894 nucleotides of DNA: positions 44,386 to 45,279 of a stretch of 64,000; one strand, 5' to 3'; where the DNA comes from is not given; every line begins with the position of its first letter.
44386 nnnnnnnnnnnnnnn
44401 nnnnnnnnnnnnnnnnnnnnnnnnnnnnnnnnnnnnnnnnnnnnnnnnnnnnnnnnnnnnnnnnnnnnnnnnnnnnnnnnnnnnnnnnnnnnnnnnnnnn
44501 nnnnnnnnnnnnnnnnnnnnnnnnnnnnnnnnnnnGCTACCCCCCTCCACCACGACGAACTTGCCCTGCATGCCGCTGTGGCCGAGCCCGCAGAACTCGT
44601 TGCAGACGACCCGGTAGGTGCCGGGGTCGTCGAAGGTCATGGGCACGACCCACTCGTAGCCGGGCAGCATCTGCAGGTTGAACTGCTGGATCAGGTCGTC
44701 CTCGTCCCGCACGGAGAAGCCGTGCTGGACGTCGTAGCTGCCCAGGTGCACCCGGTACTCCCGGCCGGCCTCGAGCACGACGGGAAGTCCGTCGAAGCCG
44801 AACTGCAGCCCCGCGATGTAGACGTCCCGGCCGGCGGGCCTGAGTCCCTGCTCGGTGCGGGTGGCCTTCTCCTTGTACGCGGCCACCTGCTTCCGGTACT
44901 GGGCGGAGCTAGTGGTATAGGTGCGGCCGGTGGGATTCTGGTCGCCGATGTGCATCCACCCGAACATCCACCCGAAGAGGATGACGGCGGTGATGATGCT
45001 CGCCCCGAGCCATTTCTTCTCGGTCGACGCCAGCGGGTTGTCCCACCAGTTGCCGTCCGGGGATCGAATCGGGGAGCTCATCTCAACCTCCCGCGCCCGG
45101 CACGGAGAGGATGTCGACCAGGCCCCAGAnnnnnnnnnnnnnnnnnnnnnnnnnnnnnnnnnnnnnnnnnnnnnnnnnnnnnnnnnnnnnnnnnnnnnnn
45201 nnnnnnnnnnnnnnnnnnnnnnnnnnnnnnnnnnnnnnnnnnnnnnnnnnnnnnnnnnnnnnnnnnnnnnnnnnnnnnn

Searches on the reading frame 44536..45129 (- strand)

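Call 57: search_protein_families(library=pfam, proteins=[window:44536-45129:-], max_evalue=0.00001)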
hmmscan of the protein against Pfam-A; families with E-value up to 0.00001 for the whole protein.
window:44536-45129:- (198 aa): 0 families

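Call 61: search_protein_families(library=pfam, proteins=[window:44536-45129:-], max_evalue=0.1)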
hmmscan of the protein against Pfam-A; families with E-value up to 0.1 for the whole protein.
window:44536-45129:- (198 aa): 1 family
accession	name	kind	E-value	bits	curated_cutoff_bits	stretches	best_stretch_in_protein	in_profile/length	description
PF00116.26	COX2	-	0.0041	17.5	22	1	116-188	47-114/120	Cytochrome C oxidase subunit II, periplasmic domain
